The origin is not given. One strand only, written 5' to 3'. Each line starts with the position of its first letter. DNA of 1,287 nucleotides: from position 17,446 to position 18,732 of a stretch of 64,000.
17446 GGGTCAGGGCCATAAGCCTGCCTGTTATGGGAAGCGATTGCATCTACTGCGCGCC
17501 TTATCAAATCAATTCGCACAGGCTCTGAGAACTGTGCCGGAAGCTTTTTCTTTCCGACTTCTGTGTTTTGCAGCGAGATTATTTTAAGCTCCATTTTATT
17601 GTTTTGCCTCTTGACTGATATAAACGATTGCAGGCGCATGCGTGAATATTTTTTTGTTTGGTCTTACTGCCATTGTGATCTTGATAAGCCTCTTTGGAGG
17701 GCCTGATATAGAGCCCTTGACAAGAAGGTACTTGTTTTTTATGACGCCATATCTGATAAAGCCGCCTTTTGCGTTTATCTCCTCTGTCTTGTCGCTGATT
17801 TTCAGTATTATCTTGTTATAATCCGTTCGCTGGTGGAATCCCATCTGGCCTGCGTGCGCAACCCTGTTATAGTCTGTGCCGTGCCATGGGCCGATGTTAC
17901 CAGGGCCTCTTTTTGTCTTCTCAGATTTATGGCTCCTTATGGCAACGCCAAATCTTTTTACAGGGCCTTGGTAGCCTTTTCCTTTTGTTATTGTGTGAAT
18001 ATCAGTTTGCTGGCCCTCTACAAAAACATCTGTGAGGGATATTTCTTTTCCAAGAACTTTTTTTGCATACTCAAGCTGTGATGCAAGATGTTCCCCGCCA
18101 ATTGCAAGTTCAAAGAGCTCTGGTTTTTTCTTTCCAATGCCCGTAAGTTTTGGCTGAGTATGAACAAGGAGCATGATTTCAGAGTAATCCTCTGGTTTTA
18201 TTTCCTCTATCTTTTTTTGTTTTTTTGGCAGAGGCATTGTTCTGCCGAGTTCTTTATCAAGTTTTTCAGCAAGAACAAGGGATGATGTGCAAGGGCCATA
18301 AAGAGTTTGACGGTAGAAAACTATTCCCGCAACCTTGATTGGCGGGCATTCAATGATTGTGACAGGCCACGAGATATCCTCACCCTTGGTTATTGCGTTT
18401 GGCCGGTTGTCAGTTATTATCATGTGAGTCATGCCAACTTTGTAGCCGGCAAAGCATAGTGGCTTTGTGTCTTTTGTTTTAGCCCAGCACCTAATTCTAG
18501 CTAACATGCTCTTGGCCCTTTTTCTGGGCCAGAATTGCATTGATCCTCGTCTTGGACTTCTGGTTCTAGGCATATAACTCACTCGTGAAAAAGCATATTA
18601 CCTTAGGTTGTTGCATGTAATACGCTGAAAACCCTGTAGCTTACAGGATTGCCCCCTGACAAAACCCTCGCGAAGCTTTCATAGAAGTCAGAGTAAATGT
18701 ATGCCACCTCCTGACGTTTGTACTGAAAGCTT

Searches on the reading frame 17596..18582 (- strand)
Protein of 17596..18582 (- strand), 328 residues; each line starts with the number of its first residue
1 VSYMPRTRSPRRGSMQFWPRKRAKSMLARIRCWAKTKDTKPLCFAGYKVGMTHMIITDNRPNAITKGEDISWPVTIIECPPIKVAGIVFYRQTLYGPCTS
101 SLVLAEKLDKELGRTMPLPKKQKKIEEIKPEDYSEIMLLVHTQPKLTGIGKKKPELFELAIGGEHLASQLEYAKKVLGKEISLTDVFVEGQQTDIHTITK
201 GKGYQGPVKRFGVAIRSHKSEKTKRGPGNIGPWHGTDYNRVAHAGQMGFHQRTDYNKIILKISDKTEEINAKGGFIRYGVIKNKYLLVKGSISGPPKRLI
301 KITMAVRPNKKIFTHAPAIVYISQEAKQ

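Call 15: search_protein_families(library=pfam, proteins=[window:17596-18582:-])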
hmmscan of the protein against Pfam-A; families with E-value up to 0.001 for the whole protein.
window:17596-18582:- (328 aa): 1 family
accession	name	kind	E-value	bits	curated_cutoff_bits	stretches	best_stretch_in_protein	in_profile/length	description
PF00297.29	Ribosomal_L3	-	5.1e-69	233.5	22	1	5-311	2-350/369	Ribosomal protein L3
